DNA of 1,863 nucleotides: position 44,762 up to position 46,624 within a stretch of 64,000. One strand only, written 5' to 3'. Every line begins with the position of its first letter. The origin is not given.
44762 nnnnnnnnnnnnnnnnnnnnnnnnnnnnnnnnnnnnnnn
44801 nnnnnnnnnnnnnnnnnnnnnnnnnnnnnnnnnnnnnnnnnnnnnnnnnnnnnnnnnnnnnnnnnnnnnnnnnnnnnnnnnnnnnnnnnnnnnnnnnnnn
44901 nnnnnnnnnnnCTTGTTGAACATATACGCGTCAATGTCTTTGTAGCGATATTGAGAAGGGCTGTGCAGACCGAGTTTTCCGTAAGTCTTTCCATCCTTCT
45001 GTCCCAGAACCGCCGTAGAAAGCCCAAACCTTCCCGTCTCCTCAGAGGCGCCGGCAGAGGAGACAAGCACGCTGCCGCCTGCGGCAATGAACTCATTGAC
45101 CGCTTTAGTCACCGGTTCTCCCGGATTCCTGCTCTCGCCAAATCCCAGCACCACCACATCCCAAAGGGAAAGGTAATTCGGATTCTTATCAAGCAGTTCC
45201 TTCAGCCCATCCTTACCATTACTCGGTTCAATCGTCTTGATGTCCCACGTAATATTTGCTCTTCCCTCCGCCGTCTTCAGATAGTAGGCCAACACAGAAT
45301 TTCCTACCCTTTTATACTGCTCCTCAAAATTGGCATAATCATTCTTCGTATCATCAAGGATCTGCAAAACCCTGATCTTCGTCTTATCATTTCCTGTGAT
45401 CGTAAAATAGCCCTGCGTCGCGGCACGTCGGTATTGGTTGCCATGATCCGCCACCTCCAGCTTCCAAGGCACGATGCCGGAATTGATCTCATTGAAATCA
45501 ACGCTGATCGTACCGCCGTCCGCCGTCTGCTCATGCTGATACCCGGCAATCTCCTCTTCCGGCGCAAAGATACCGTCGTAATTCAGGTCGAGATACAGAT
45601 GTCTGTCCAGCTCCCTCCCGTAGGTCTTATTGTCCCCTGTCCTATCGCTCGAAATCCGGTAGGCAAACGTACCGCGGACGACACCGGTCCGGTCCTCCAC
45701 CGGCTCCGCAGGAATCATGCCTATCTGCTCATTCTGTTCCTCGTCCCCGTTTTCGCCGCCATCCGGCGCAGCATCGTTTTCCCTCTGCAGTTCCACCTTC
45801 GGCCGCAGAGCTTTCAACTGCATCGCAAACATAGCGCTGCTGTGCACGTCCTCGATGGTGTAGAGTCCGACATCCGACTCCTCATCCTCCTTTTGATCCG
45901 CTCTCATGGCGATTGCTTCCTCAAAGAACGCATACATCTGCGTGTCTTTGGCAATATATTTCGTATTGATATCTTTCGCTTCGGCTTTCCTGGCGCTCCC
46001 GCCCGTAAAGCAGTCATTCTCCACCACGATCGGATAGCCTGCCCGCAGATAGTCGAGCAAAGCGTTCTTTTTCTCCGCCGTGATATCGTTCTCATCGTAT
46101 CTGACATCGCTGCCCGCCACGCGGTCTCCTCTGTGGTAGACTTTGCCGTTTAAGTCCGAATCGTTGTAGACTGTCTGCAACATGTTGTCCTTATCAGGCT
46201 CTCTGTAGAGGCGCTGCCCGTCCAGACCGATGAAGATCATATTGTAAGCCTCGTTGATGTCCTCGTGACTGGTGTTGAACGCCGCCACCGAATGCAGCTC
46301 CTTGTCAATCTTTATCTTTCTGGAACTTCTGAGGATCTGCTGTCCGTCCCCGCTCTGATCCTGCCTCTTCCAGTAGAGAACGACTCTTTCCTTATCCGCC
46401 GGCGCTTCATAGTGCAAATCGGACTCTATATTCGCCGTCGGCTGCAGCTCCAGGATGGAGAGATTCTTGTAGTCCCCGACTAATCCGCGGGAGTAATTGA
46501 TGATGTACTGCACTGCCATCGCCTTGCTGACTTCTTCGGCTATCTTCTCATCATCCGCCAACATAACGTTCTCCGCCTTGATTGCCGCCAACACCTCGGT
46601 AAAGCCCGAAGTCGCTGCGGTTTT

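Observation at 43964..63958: Type IV pilus-like locus whose minor-pilin block is made of giant modular proteins and ends in a ~1873-aa stalked protein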

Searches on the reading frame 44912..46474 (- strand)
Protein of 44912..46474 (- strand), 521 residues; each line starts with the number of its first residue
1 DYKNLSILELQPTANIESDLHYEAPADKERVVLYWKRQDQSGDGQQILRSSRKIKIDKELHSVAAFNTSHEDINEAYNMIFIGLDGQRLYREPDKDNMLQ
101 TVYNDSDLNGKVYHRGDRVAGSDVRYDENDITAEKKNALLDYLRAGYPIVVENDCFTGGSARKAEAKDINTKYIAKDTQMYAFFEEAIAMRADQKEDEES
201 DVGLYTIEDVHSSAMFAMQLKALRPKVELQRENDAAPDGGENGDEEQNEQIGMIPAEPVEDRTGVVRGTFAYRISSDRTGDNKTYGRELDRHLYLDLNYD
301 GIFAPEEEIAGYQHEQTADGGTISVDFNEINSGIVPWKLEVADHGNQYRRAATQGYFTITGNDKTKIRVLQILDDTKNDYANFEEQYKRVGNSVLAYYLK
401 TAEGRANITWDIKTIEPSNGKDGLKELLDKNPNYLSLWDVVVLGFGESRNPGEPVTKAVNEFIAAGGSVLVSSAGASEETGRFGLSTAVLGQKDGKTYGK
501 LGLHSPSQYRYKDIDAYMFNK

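Call 28: find_homologous_proteins(query=A3, max_evalue=0.001)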
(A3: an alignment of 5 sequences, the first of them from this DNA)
Query A3 (5 sequences) (521 aa, profile of the alignment): 8 proteins with E <= 0.001 among 8000 candidates.
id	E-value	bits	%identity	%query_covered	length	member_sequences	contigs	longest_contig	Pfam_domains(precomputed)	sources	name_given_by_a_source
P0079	1.0e-175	603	63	88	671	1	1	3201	-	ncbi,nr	ncbi:MAG: DUF5057 domain-containing protein, partial [Lachnospiraceae bacterium]|nr:DUF5057 domain-c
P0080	2.3e-162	559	62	83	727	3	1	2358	-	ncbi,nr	ncbi:MAG: DUF5057 domain-containing protein, partial [Lachnospiraceae bacterium]|nr:DUF5057 domain-c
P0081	6.0e-142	492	40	100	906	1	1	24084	-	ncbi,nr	ncbi:MAG: DUF5057 domain-containing protein, partial [Lachnospiraceae bacterium]|nr:DUF5057 domain-c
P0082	2.1e-135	470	94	63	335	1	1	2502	-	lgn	-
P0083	1.3e-134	468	41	84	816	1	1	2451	-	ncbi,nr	ncbi:MAG: DUF5057 domain-containing protein, partial [Lachnospiraceae bacterium]|nr:DUF5057 domain-c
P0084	1.6e-125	438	65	63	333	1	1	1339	-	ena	-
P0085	3.9e-87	311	60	48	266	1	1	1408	-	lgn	-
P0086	3.0e-49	186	66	24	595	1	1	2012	-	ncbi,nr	ncbi:MAG: hypothetical protein K2N00_11025, partial [Lachnospiraceae bacterium]|nr:hypothetical prot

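Call 34: find_related_loci(query=A3, collection=genome_contigs, flank=10000)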
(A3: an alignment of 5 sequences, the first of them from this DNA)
Query A3 (521 aa) in genome_contigs; peptide patterns used: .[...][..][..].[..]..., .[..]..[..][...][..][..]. (x = any residue, [..] = any of these).
134 stretches matched a pattern; 67 encode a relative of the query (tblastn E <= 1e-3); 67 distinct loci.
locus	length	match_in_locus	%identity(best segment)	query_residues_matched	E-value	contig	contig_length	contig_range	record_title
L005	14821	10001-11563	93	1-521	0e+0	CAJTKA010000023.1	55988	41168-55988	MAG TPA_asm: uncultured Lachnospiraceae bacterium isolate MGBC101899 genome assembly, contig: MGBC101899.23, whole genom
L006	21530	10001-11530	63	1-521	0e+0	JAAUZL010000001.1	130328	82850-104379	MAG: Lachnospiraceae bacterium isolate Mgla_MAG_14-bin_16 c_000000032339, whole genome shotgun sequence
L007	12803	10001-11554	64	1-521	0e+0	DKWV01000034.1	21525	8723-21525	MAG TPA_asm: Lachnospiraceae bacterium UBA7143 UBA7143_contig_1349, whole genome shotgun sequence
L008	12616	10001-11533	65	1-521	0e+0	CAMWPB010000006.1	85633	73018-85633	MAG TPA_asm: uncultured Lachnospiraceae bacterium isolate SRR14411303_bin.8_metawrap_v1.3_MAG genome assembly, contig: N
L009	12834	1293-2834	63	1-521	0e+0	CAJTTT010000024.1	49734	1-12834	MAG TPA_asm: uncultured Lachnospiraceae bacterium isolate MGBC111450 genome assembly, contig: MGBC111450.24, whole genom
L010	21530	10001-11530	63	1-521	0e+0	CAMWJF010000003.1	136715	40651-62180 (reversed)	MAG TPA_asm: uncultured Lachnospiraceae bacterium isolate SRR14411258_bin.9_metawrap_v1.3_MAG genome assembly, contig: N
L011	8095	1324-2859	63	1-521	0e+0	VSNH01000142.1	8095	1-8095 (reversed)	MAG: Lachnospiraceae bacterium isolate SC1186_S39_bin.15 SC1186_S39_SC1186_S39_bin.15_contig_142, whole genome shotgun s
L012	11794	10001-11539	63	1-521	0e+0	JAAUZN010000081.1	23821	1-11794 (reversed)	MAG: Lachnospiraceae bacterium isolate Mgla_MAG_5-bin_23 c_000000037523, whole genome shotgun sequence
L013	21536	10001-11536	63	1-521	0e+0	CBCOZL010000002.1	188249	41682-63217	MAG: uncultured Lachnospiraceae bacterium isolate METABAT215_SAMESTATE_PRE_SCAFFOLDS_1500_METASPADES__control_F407_F408_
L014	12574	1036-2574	63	1-521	0e+0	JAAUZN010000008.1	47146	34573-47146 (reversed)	MAG: Lachnospiraceae bacterium isolate Mgla_MAG_5-bin_23 c_000000018094, whole genome shotgun sequence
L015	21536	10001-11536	63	1-521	0e+0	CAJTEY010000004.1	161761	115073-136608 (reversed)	Lachnospiraceae bacterium isolate B79_4_CH_BP genome assembly, contig: MGBC000131.4, whole genome shotgun sequence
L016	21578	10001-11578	62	1-521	0e+0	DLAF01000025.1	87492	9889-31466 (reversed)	MAG TPA_asm: Lachnospiraceae bacterium UBA7054 UBA7054_contig_668, whole genome shotgun sequence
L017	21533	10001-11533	61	1-521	0e+0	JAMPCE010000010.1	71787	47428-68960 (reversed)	MAG: bacterium isolate NALB_7821a_3 Scaffold_#10__SCF_010___71787_bp, whole genome shotgun sequence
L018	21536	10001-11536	63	1-521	0e+0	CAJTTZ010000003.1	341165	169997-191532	MAG TPA_asm: uncultured Lachnospiraceae bacterium isolate MGBC108897 genome assembly, contig: MGBC108897.3, whole genome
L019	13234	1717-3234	61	1-519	0e+0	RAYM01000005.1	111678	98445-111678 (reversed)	Bacterium 1xD42-87 strain 1xD42-87 Scaffold1_5, whole genome shotgun sequence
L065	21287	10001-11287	24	71-472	2e-19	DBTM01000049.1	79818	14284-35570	MAG TPA_asm: Clostridiales bacterium UBA1316 UBA1316_contig_22128, whole genome shotgun sequence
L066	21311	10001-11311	23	71-484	2e-15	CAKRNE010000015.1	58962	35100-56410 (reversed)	MAG: uncultured Agathobacter sp. isolate REFINED_METABAT215_TOP10_CONTIGS_1500_ASSEMBLY_K77_MERGED__Hadza_MoBio_hadza-E-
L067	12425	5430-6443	25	71-372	2e-15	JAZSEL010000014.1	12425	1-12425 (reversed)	MAG: Lachnospiraceae bacterium isolate T1900044590_TS20190056.MAGScoT_cleanbin_000039 SGB_625_k141_247651, whole genome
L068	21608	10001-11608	24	62-488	4e-9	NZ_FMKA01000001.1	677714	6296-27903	Anaerobium acetethylicum strain GluBS11, whole genome shotgun sequence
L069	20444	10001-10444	25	71-193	5e-5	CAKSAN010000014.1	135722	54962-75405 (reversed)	MAG: uncultured Acetatifactor sp. isolate REFINED_METABAT215_TOP10_CONTIGS_1500_ASSEMBLY_K77_MERGED__Hadza_MoBio_hadza-E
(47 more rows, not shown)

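Call 43: search_protein_families(library=pfam, proteins=[L066:7655-12625:+, L068:8024-12910:+, L069:7709-13099:+, L067:1959-8033:+, L065:8060-13318:+], max_evalue=0.01)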
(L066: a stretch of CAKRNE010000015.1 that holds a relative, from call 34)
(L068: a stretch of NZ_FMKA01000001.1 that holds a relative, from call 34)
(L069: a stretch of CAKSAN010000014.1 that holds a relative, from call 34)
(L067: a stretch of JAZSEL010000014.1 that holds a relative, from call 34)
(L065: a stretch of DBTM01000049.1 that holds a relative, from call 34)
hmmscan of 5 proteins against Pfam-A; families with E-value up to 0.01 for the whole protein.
L066:7655-12625:+ (1656 aa): 1 family
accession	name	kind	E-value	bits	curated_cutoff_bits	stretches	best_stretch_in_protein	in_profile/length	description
PF16480.10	DUF5057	-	3.9e-48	165.2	27.9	1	882-1209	1-378/378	Domain of unknown function (DUF5057)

L068:8024-12910:+ (1628 aa): 1 family
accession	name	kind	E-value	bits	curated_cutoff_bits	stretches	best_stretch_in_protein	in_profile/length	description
PF16480.10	DUF5057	-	8.9e-60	203.5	27.9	1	812-1178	1-378/378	Domain of unknown function (DUF5057)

L069:7709-13099:+ (1796 aa): 1 family
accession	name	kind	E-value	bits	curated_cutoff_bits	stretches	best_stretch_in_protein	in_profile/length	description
PF16480.10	DUF5057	-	2.4e-39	136.3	27.9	2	854-1270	1-350/378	Domain of unknown function (DUF5057)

L067:1959-8033:+ (2024 aa): 2 families
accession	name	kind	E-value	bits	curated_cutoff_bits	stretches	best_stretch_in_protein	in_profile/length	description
PF16480.10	DUF5057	-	1.6e-53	182.9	27.9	1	1236-1601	1-378/378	Domain of unknown function (DUF5057)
PF13385.13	Laminin_G_3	-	1e-21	78.1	27.6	1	732-893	2-150/151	Concanavalin A-like lectin/glucanases superfamily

L065:8060-13318:+ (1752 aa): 1 family
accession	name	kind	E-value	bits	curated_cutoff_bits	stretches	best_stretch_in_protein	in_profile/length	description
PF16480.10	DUF5057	-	4.6e-54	184.7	27.9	1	731-1078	1-378/378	Domain of unknown function (DUF5057)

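Call 47: search_protein_representatives(alignment_id=A3)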
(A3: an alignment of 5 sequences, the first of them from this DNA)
Query: 5 sequences, 493 profile positions. Proteins with E-value up to 0.001 (for the whole library): 944; up to 1e-10: 734; up to 1e-30: 138. The best 150 are listed.
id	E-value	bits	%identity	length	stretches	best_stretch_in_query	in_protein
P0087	3.1e-222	755.2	-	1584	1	1-493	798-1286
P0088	2.2e-215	732.6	-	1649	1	1-492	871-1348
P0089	1.0e-206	704.0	-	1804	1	1-493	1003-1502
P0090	2.3e-196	669.9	-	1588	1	1-493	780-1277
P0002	2.7e-191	653.2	-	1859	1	1-492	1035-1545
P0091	1.6e-185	634.1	-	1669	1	1-492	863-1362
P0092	8.0e-184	628.5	-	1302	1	1-493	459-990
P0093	1.1e-181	621.5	-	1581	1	1-492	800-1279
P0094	3.2e-178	610.0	-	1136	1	1-492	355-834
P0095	1.9e-164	564.6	-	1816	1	1-491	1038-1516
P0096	9.9e-163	558.9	-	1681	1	1-492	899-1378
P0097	2.4e-162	557.6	-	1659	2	1-491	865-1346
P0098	1.6e-160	551.6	-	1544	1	1-492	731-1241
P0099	1.2e-154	532.3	-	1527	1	1-491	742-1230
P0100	1.0e-153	529.2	-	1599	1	1-492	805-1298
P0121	4.8e-61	223.5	-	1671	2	105-447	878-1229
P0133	1.6e-44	169.1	-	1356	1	55-478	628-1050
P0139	1.5e-41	159.2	-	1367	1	52-446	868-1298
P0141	2.7e-40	155.1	-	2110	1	55-445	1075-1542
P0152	4.2e-38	147.9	-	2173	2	155-445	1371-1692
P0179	1.9e-34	135.8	-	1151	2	118-450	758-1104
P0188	1.9e-33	132.5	-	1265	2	57-447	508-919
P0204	7.4e-32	127.2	-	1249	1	56-403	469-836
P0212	2.2e-31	125.7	-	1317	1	55-451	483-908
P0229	2.8e-30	122.1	-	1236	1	55-448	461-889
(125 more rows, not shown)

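Call 48: list_cluster_members(proteins=[P0121, P0133, P0139, P0141, P0152, P0179, P0188, P0204, P0229, P0212])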
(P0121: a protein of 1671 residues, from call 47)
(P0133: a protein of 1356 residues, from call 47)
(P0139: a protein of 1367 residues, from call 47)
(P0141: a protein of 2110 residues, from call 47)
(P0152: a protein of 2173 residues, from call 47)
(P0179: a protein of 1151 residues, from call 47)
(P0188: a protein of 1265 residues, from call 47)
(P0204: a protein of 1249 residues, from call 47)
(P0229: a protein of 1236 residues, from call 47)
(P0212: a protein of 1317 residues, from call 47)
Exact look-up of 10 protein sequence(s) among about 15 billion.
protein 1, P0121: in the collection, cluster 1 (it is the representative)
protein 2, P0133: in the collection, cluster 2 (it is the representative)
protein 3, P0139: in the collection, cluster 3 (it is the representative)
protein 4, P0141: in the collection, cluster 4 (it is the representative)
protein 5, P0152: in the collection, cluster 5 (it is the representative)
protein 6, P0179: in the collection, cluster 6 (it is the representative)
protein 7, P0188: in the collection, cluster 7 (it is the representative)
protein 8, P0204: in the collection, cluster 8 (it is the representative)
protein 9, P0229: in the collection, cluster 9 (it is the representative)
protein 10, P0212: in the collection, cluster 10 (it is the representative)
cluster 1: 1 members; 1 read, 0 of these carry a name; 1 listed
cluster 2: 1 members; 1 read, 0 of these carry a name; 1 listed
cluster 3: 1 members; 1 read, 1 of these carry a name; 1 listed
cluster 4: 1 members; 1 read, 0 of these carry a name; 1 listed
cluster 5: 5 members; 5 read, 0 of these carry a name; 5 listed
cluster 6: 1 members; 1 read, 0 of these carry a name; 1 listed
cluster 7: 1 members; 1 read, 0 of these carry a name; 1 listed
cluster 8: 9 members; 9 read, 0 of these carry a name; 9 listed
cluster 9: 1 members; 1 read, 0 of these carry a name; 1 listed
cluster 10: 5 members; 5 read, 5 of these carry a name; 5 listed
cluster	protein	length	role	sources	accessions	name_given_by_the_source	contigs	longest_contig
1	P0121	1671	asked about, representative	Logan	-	-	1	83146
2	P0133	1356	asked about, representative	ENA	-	-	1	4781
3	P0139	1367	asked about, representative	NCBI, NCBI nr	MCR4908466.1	MAG: DUF5057 domain-containing protein, partial [Lachnospiraceae bacterium] | DUF5057 domain-containing protein [Lachnospiraceae bacterium]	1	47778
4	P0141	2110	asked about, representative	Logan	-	-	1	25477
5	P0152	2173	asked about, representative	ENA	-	-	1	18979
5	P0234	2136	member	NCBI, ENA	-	-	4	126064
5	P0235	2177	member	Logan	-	-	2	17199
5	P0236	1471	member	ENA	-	-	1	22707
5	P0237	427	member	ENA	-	-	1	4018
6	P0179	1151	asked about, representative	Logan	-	-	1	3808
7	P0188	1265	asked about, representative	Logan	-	-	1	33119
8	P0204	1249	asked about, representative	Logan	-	-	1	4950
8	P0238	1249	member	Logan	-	-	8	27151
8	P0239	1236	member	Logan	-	-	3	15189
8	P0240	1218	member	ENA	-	-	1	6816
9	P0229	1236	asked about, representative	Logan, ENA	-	-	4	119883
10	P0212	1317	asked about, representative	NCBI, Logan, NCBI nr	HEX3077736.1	MAG TPA: DUF5057 domain-containing protein [Lachnospiraceae bacterium] | DUF5057 domain-containing protein [Lachnospiraceae bacterium]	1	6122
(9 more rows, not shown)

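Call 49: find_encoding_contigs(protein=P0229, flank=10000, max_places=2)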
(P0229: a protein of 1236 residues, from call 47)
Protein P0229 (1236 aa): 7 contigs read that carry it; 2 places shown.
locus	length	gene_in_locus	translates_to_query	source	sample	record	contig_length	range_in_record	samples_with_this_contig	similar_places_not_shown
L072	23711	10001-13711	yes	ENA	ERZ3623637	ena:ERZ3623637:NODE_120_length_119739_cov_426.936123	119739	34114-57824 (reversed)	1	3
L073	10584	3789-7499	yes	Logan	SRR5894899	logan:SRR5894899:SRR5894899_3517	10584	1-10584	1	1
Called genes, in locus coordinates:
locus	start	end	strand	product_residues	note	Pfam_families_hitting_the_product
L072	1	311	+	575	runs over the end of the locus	PF05157:MshEN, PF25199:nSTAND_NTPase5 (faint), PF00437:T2SSE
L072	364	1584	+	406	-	PF28597:T2SSF_N, PF00482:T2SSF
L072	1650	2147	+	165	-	PF07963:N_methyl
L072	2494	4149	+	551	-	PF11104:PilM_2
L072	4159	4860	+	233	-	-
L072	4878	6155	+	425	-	PF07963:N_methyl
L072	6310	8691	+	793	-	-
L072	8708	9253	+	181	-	-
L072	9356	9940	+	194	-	-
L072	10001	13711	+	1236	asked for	-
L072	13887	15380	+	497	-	PF02055:Glyco_hydro_30 (weak), PF17189:Glyco_hydro_30C (weak)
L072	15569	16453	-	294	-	PF02311:AraC_binding (weak), PF12833:HTH_18, PF00165:HTH_AraC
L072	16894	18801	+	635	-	PF07944:Beta-AFase-like_GH127_cat, PF20736:Glyco_hydro127M, PF16375:DUF4986 (weak)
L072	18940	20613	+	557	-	PF00488:MutS_V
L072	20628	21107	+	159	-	PF00075:RNase_H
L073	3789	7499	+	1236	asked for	-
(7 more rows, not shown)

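Call 50: find_encoding_contigs(protein=P0188, flank=10000, max_places=2)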
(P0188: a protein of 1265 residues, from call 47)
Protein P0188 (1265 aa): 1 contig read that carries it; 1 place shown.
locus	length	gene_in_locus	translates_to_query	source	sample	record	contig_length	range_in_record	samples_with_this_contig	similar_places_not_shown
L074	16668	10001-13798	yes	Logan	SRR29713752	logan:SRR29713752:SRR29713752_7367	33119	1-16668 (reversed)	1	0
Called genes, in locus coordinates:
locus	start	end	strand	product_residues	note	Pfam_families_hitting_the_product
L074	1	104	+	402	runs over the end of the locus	PF28597:T2SSF_N, PF00482:T2SSF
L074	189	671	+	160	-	PF07963:N_methyl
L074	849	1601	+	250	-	PF06750:A24_N_bact, PF01478:Peptidase_A24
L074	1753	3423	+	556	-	PF11104:PilM_2, PF05137:PilN (weak)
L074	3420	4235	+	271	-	-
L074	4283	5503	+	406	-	PF07963:N_methyl (weak)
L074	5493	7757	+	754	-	-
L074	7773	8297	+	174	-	PF07963:N_methyl (weak)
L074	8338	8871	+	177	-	-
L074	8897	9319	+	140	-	PF04138:GtrA_DPMS_TM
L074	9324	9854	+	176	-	-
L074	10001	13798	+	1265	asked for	-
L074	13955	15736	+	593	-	PF02203:TarH, PF12729:4HB_MCP_1, PF18947:HAMP_2 (faint), PF00672:HAMP, PF00015:MCPsignal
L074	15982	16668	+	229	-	?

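Call 66: find_encoding_contigs(protein=P0121, flank=10000, max_places=1)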
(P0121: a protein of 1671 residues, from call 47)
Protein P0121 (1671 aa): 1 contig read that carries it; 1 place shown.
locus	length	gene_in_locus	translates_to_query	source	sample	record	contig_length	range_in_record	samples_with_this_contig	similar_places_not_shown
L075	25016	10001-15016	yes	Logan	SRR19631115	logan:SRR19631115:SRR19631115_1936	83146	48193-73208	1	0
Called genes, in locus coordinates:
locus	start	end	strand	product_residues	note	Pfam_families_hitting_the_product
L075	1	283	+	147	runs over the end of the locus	PF07963:N_methyl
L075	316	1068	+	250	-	PF06750:A24_N_bact, PF01478:Peptidase_A24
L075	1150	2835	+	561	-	PF11104:PilM_2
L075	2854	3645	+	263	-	-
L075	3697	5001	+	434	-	PF07963:N_methyl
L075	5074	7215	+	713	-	-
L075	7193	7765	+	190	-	PF07963:N_methyl (weak)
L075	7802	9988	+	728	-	PF07963:N_methyl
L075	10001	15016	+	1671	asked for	-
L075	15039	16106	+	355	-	PF00005:ABC_tran, PF13304:AAA_21, PF13732:DrrA1-3_C (weak)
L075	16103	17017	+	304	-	PF01061:ABC2_membrane (weak), PF12698:ABC2_membrane_3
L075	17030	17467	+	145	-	PF04397:LytTR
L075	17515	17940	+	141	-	-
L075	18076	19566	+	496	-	PF03062:MBOAT, PF13813:MBOAT_2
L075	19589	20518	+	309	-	-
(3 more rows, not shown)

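Call 67: find_encoding_contigs(protein=P0234, flank=10000, max_places=1)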
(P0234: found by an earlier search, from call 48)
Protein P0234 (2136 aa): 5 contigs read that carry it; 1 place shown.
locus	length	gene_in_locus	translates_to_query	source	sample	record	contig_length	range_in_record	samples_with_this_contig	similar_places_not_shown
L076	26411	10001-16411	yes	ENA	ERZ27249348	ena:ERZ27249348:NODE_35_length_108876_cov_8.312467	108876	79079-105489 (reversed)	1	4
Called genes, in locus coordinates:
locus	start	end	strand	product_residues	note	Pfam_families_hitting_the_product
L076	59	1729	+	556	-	PF11104:PilM_2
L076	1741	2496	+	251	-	-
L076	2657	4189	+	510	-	PF07963:N_methyl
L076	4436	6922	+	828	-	-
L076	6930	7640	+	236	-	PF07963:N_methyl (weak)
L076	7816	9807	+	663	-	-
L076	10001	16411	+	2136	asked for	-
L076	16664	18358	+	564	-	PF05157:MshEN, PF00437:T2SSE, PF13401:AAA_22 (faint)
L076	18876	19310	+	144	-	PF13274:SocA_Panacea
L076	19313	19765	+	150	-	-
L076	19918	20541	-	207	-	PF19570:DUF6088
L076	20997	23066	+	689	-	PF01751:Toprim, PF01131:Topoisom_bac, PF01396:Zn_ribbon_Top1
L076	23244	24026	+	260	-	PF06018:CodY, PF08222:HTH_CodY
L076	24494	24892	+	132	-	PF00460:Flg_bb_rod (weak)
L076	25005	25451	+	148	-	PF00460:Flg_bb_rod (weak), PF06429:Flg_bbr_C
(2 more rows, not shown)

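Call 68: find_encoding_contigs(protein=P0238, flank=10000, max_places=1)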
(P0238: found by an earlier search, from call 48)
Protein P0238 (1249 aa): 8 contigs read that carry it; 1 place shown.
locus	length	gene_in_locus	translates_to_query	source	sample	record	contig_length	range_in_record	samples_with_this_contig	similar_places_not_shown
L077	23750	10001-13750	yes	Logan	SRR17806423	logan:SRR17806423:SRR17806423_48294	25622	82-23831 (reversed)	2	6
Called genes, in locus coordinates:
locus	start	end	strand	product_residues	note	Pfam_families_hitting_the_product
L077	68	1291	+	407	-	PF28597:T2SSF_N, PF00482:T2SSF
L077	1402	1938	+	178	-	PF07963:N_methyl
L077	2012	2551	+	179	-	PF07963:N_methyl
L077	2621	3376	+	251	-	PF06750:A24_N_bact, PF01478:Peptidase_A24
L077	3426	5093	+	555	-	PF11104:PilM_2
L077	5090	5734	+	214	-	-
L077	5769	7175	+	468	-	PF07963:N_methyl (weak)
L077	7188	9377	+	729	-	-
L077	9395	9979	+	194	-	PF07963:N_methyl (weak)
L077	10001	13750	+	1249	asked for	-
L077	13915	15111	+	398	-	PF17785:PUA_3, PF10672:Methyltrans_SAM, PF02475:TRM5-TYW2_MTfase, PF03602:Cons_hypoth95, PF06325:PrmA (weak), PF09445:Methyltransf_15 (weak), PF13649:Methyltransf_25 (weak), PF13847:Methyltransf_31, +1 more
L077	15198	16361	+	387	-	PF01817:CM_2, PF00800:PDT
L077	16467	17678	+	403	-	PF00089:Trypsin, PF13365:Trypsin_2, PF00595:PDZ, PF13180:PDZ_2, PF17820:PDZ_6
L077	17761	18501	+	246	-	PF00072:Response_reg, PF00486:Trans_reg_C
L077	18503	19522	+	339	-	PF02518:HATPase_c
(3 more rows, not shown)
